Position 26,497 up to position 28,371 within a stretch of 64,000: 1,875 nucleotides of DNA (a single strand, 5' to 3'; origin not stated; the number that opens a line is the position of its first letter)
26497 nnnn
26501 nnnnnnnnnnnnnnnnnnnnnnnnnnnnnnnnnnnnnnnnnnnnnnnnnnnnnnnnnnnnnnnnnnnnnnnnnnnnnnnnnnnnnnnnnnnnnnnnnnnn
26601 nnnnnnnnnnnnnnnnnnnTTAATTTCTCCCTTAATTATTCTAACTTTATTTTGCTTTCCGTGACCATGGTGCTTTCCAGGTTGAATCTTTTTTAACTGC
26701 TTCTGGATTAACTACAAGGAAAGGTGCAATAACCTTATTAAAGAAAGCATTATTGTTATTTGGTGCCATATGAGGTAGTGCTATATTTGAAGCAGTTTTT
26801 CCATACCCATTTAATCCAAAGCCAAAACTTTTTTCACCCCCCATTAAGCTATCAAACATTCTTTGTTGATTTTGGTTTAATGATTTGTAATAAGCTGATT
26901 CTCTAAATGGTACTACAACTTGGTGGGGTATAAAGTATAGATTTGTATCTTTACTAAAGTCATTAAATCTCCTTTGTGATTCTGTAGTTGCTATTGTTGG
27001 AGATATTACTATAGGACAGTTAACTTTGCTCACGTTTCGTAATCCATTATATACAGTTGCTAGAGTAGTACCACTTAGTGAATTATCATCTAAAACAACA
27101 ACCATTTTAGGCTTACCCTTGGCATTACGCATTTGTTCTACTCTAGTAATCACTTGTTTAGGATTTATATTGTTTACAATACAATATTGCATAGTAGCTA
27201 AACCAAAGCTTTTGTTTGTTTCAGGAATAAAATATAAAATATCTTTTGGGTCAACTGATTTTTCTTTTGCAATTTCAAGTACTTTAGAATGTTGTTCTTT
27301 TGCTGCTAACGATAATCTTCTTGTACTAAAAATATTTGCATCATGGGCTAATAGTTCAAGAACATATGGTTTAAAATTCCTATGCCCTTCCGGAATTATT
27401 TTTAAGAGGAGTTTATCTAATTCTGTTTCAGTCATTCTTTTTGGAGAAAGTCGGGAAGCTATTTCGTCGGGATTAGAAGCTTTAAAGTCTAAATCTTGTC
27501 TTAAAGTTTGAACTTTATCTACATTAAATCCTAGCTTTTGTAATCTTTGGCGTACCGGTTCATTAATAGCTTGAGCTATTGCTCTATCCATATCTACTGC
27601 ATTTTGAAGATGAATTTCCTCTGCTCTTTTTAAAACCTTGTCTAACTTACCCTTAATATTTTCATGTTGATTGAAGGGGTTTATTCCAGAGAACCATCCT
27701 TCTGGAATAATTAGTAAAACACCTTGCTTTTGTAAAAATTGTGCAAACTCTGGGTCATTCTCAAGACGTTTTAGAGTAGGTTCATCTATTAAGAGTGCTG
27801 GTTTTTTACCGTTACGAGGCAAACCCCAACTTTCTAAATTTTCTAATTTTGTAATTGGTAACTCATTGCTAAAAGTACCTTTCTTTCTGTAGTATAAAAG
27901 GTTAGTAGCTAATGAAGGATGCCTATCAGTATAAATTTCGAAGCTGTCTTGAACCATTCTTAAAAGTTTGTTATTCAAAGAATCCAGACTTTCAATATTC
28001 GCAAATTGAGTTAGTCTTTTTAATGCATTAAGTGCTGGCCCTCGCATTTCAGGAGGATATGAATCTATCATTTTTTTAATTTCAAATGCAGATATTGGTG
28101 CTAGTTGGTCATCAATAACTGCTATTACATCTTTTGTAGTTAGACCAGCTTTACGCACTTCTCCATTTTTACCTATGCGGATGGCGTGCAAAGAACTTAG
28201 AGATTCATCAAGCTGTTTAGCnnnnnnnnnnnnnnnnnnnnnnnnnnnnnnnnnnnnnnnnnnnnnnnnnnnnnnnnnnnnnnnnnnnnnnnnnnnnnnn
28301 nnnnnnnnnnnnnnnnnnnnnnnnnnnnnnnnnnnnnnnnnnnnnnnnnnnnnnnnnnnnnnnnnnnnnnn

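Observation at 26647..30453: Giant modular protein with glycine-zipper-like region and C-terminal PRTase-like domain: candidate novel toxin/effector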

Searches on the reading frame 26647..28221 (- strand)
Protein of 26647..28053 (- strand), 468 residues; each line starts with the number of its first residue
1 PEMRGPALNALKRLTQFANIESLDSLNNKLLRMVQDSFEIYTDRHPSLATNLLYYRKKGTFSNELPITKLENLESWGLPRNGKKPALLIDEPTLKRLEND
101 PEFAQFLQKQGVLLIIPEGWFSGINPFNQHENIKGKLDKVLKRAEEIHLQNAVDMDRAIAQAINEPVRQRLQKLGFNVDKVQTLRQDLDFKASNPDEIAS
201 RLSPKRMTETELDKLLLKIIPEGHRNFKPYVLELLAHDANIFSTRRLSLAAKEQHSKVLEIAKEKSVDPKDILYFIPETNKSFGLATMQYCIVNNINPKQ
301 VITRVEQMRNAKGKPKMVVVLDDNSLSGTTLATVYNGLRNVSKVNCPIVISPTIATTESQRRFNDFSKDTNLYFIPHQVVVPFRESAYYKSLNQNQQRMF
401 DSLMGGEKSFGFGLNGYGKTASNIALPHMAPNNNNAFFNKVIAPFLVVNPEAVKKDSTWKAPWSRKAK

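Call 24: find_homologous_proteins(query=window:26647-28053:-, max_evalue=0.001)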
Query window:26647-28053:-: 8000 candidates shared short words with the query, none scored E <= 0.001.

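Call 59: search_solved_structures(query=A4, max_evalue=10, show_alignments=3)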
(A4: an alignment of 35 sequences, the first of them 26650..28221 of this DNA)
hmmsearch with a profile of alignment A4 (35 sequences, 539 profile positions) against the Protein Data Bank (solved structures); distinct sequences matched with E-value up to 10: 16.
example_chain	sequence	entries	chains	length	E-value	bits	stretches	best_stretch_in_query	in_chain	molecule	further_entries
1wd5_A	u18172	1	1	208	0.018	16.6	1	398-450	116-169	hypothetical protein TT1426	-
7kl6_A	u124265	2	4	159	0.022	16.3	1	390-453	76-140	Phosphoribosyltransferase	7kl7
4z1o_A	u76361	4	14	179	0.037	15.6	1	376-438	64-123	Phosphoribosyltransferase | Purine phosphoribosyltransferase (GpT-2)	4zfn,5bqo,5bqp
1vdm_A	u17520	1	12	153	0.039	15.5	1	399-436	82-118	purine phosphoribosyltransferase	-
2yzk_A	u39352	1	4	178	0.073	14.6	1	394-431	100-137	Orotate phosphoribosyltransferase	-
3h1c_A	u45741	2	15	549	0.28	12.7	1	244-312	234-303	Polyribonucleotide nucleotidyltransferase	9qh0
3gcm_A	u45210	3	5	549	0.28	12.7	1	244-312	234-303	Polyribonucleotide nucleotidyltransferase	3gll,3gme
3cdj_A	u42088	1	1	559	0.28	12.7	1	244-312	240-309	Polynucleotide phosphorylase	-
3wg9_A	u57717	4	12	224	0.3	12.6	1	305-350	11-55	Redox-sensing transcriptional repressor rex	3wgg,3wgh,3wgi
7ogk_A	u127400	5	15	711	0.4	12.2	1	244-312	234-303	Polyribonucleotide nucleotidyltransferase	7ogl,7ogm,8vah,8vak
3cdi_A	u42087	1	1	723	0.41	12.1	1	244-312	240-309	Polynucleotide phosphorylase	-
1rp3_B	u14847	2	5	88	0.43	12.1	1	273-313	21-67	anti sigma factor FlgM | anti-sigma factor FlgM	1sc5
5j78_A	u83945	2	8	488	0.53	11.8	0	74-117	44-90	Acetaldehyde dehydrogenase (Acetylating)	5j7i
1o5o_A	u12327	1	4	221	0.88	11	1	386-457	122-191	Uracil phosphoribosyltransferase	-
8vl3_A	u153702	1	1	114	0.91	11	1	285-358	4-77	De novo designed protein F3 parent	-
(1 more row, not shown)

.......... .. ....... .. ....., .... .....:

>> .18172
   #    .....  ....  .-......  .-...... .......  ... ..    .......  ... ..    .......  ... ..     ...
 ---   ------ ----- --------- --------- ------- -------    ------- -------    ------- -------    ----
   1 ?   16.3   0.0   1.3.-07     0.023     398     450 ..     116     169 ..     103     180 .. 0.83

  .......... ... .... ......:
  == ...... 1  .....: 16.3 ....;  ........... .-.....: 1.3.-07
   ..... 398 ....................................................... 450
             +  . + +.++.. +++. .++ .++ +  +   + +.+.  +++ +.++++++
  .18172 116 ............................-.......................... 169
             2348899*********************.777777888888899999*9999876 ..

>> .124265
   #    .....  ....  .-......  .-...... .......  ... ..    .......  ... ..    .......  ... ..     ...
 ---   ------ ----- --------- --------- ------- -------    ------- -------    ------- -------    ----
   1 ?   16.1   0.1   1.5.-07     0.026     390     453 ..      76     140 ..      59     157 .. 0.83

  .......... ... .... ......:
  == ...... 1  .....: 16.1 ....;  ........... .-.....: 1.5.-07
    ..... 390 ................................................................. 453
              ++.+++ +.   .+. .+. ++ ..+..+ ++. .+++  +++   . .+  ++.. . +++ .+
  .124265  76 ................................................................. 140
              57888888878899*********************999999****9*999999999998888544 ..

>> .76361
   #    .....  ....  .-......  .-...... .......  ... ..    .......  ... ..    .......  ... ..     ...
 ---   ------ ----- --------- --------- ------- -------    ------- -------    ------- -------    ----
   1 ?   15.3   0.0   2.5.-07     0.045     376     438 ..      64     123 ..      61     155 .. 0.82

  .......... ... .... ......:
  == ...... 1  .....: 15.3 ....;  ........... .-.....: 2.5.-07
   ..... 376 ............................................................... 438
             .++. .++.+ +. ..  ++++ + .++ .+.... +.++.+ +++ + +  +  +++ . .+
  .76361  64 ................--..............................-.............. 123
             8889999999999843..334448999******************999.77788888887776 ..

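Call 60: find_related_loci(query=A4, collection=genome_contigs, flank=8000)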
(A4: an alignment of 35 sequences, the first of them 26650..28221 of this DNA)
Query A4 (524 aa) in genome_contigs; peptide patterns used: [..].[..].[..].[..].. (x = any residue, [..] = any of these).
96 stretches matched a pattern; 90 encode a relative of the query (tblastn E <= 1e-3); the best 80 are kept; 77 distinct loci.
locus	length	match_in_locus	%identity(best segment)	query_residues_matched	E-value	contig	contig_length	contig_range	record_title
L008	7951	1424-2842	32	26-510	1e-71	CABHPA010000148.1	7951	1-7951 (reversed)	MAG: Candidatus Melainabacteria bacterium isolate Melainabacteria_sp_nbed3b74 genome assembly, contig: NODE_20835_length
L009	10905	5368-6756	31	31-510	3e-60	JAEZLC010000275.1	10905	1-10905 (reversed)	MAG: Cyanobacteria bacterium OH_CDB_58 k127_1256732, whole genome shotgun sequence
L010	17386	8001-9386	30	51-510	7e-58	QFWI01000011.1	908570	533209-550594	MAG: Vampirovibrio chlorellavorus isolate Vc_AZ_2 Contig11, whole genome shotgun sequence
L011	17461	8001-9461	30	14-505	3e-56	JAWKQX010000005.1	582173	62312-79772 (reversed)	MAG: Kofleriaceae bacterium isolate BC1.218 BC1.218.fa-5, whole genome shotgun sequence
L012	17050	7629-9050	32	28-505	1e-62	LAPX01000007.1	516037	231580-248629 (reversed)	Vampirovibrio chlorellavorus isolate NCIMB 11383 contig_7, whole genome shotgun sequence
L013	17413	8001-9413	28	25-511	7e-55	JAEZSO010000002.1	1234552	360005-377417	MAG: Cyanobacteria bacterium OH_PDB_230 k127_409332, whole genome shotgun sequence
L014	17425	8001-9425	28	11-510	1e-51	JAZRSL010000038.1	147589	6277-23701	MAG: Candidatus Gastranaerophilaceae bacterium isolate T1900045347_YK20190037.MAGScoT_cleanbin_000009 SGB_6720_k141_4842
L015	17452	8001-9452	28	11-505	1e-51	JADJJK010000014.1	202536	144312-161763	MAG: Myxococcales bacterium isolate Ejby_18-Q3-R6-50_BATAC.353 tig00004099-10-2031360, whole genome shotgun sequence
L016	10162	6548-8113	30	1-518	3e-51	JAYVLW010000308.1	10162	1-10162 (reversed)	MAG: Myxococcales bacterium isolate GL56_Down_metabat_34 GL56_Down_metabat_34_307, whole genome shotgun sequence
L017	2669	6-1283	30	71-511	2e-51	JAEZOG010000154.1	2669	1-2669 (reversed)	MAG: Cyanobacteria bacterium OH_CFB_184 k127_1433745, whole genome shotgun sequence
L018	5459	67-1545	27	2-505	2e-49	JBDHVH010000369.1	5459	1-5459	MAG: Kofleriaceae bacterium isolate AS-MICRO-OLR.47 NODE_80078_length_5459_cov_5.519858, whole genome shotgun sequence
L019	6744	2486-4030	28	5-515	2e-49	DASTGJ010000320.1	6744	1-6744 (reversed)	MAG TPA_asm: Kofleriaceae bacterium isolate SMAG_U27 k141_677475, whole genome shotgun sequence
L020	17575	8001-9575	29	6-519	2e-46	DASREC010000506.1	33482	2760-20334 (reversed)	MAG TPA_asm: Polyangia bacterium isolate SMAG_U9996 k141_1058888, whole genome shotgun sequence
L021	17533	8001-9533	25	5-518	3e-45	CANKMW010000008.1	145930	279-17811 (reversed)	MAG: Myxococcales bacterium isolate TH-Jun18-119 genome assembly, contig: TH-Jun18-C103, whole genome shotgun sequence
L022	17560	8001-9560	26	14-519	5e-45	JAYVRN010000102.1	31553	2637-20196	MAG: Myxococcales bacterium isolate GL73_DN_concoct_207_sub GL73_DN_concoct_207_sub_101, whole genome shotgun sequence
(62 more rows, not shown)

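Call 69: find_homologous_proteins(query=A4, max_evalue=0.00001)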
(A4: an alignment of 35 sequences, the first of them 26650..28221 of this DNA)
Query A4 (35 sequences): 8000 candidates shared short words with the query, none scored E <= 0.00001.

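Call 80: predict_structure(alignment_id=A4)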
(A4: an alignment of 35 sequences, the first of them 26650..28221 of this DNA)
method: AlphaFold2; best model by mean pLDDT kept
length: 524 residues; sequences in the alignment: 35
mean_pLDDT: 90.7   pTM: 0.91
mean pLDDT of the five models: 90.7, 89.8, 89.1, 89.1, 88.8
residues with pLDDT >= 90: 414; 70-90: 64; 50-70: 34; < 50: 12
segments of 3 or more residues with pLDDT < 50: 1-4, 464-469
pLDDT, mean of each block of 10 residues (from residue 1): 57 92 93 97 96 98 97 95 94 89 93 90 74 69 94 91 93 97 96 98 97 97 98 97 79 95 96 94 96 97 97 98 95 93 96 92 77 92 95 95 97 95 95 95 95 93 52 74 93 93 90 77 51
secondary structure, 60 per line:
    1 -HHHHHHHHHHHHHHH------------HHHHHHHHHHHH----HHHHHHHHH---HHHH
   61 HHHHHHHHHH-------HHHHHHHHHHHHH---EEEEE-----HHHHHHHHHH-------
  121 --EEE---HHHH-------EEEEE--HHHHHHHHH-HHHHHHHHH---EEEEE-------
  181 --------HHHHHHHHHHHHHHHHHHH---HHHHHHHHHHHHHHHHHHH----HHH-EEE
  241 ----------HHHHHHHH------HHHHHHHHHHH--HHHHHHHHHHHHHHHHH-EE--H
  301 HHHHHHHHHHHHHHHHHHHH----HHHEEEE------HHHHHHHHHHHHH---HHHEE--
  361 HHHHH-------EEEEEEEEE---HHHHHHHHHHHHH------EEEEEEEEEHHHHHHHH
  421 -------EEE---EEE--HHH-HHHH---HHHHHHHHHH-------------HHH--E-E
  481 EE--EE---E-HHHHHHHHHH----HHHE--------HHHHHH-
elements in order: H2-16 H29-40 H45-53 H57-70 H78-90 E94-98 H104-113 E123-125 H129-132 E140-144 H147-155 H157-165 E169-173 H189-207 H211-229 E238-240 H251-258 H265-275 H278-294 H300-320 E328-331 H338-350 H361-365 E373-381 H385-397 E404-412 H413-420 E428-430 E434-436 H443-446 H450-459 E480-482 H492-501 H518-523

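Call 82: fold_search(model_id=the predicted structure, library=pdb)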
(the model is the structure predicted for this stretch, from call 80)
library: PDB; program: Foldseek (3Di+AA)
matches with E <= 10: 888; with E <= 0.001: 0
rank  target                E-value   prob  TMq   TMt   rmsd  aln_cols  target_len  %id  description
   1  9ou5_B                2.1e-03  0.97  0.24  0.34  13.2       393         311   10  Crystal Structure of Salmonella FraB Deglycase, Crystal Form 3 (released 2025-08-06)
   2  3tbf_C                2.6e-03  0.97  0.28  0.37  13.5       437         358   10  C-terminal domain of glucosamine-fructose-6-phosphate aminotransferase from Francisella tularensis. (released 2011-08-24)
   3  9ou6_A                2.9e-03  0.97  0.25  0.35  12.0       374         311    9  Crystal Structure of Salmonella FraB Deglycase, Crystal Form 1 (released 2025-08-06)
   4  9otl_C                3.5e-03  0.92  0.23  0.33  13.3       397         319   11  Crystal Structure of Salmonella FraB Deglycase, Crystal Form 1 (released 2025-08-06)
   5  3tbf_H                3.7e-03  0.97  0.27  0.35  13.2       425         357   11  C-terminal domain of glucosamine-fructose-6-phosphate aminotransferase from Francisella tularensis. (released 2011-08-24)
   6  3tbf_B                4.1e-03  0.97  0.27  0.36  12.3       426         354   10  C-terminal domain of glucosamine-fructose-6-phosphate aminotransferase from Francisella tularensis. (released 2011-08-24)
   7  3tbf_D                4.1e-03  0.97  0.27  0.36  12.9       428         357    9  C-terminal domain of glucosamine-fructose-6-phosphate aminotransferase from Francisella tularensis. (released 2011-08-24)
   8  3ooj_D                4.1e-03  0.96  0.27  0.25  14.4       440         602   12  C1A mutant of E. coli GlmS in complex with glucose-6P and glutamate (released 2011-10-19)
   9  2j6h_A                4.6e-03  0.89  0.23  0.21  15.6       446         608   10  E. coli glucosamine-6-P synthase in complex with glucose-6P and 5-oxo- L-norleucine (released 2006-10-02)
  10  6svq_A                5.3e-03  0.95  0.28  0.23  12.3       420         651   10  Crystal structure of human GFAT-1 G461E after UDP-GlcNAc soaking (released 2020-01-15)
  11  9otj_A                5.3e-03  0.85  0.22  0.31  13.7       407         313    9  Crystal Structure of Salmonella FraB Deglycase, Crystal Form 1 (released 2025-08-06)
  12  3fj1_B                5.3e-03  0.82  0.21  0.29  12.8       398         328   10  Crystal structure of putative phosphosugar isomerase (YP_167080.1) from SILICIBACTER POMEROYI DSS-3 at 1.75 A resoluti (released 2009-01-20)
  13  8r2h_A                5.6e-03  0.44  0.20  0.17  16.7       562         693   10  Cryo-EM structure of 1-deoxy-D-xylulose 5-phosphate synthase (DXPS) from Plasmodium falciparum (released 2024-06-12)
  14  9otr_A                5.9e-03  0.80  0.20  0.29  14.1       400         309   10  Crystal Structure of Salmonella FraB Deglycase, Crystal Form 4 with deletion of C-terminal residues 313-325. (released 2025-08-06)
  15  9ou5_A                6.2e-03  0.85  0.22  0.32  13.7       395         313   10  Crystal Structure of Salmonella FraB Deglycase, Crystal Form 3 (released 2025-08-06)
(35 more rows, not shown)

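Call 99: find_related_loci(query=A4, collection=viral_contigs, flank=6000)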
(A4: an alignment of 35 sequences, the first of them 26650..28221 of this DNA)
Query A4 (524 aa) in viral_contigs; peptide patterns used: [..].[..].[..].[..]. (x = any residue, [..] = any of these).
6 stretches matched a pattern, but none encodes a relative of the query by tblastn (E <= 1e-3).

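Call 101: search_protein_families(library=pfam, proteins=[L021:401-1198:+, L021:2511-3779:-, L021:11110-12339:+, L021:13943-16459:-, L016:483-2483:+, L022:1019-3712:-, L022:4256-6061:+, L022:10183-10887:+, L022:11042-12145:+, L022:13725-15182:+], max_evalue=0.001)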
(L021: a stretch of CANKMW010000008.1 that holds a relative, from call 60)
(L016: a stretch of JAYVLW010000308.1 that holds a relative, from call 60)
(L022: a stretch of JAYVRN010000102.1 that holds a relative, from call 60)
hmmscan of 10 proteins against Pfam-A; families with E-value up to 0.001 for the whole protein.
L021:401-1198:+ (265 aa): 0 families

L021:2511-3779:- (422 aa): 0 families

L021:11110-12339:+ (409 aa): 1 family
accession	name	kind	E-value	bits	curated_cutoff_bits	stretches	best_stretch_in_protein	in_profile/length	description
PF00069.31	Pkinase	-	1.7e-05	24.8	31.7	1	301-391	155-258/263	Protein kinase domain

L021:13943-16459:- (838 aa): 2 families
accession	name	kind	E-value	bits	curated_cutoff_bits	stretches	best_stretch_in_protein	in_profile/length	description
PF01476.26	LysM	-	7e-10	39.1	20.9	1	792-836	3-43/43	LysM domain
PF13699.11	eCIS_core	-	4.2e-09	36.9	22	1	120-183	9-78/79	eCIS core domain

L016:483-2483:+ (666 aa): 1 family
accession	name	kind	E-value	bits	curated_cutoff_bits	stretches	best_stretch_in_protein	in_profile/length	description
PF00004.35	AAA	-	4.1e-27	95.6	21.2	1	458-582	2-130/131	ATPase family associated with various cellular activities (AAA)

L022:1019-3712:- (897 aa): 0 families

L022:4256-6061:+ (601 aa): 1 family
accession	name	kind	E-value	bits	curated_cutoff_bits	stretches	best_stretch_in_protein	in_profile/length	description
PF13699.11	eCIS_core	-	4.5e-16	59.2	22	1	83-141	20-78/79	eCIS core domain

L022:10183-10887:+ (234 aa): 1 family
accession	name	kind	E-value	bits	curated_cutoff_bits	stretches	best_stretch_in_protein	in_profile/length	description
PF03437.21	BtpA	-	8e-05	22.7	30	1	150-229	167-248/254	BtpA family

L022:11042-12145:+ (367 aa): 0 families

L022:13725-15182:+ (485 aa): 6 families
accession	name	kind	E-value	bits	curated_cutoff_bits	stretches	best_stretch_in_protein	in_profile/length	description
PF12796.13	Ank_2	-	4.8e-18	66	27.3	1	385-456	18-87/90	Ankyrin repeats (3 copies)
PF13606.12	Ank_3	-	1e-15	56.5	22.3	0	429-456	2-29/30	Ankyrin repeat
PF00023.36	Ank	-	1.3e-13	50.8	21.1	1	329-358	2-31/33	Ankyrin repeat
PF13857.12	Ank_5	-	1e-12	48.5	27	1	393-436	13-56/56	Ankyrin repeats (many copies)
PF13637.12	Ank_4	-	9.5e-12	45.3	22.7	0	301-348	3-49/50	Ankyrin repeats (many copies)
PF18029.7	Glyoxalase_6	-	0.00088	20.4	23.6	0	327-362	54-90/106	Glyoxalase-like domain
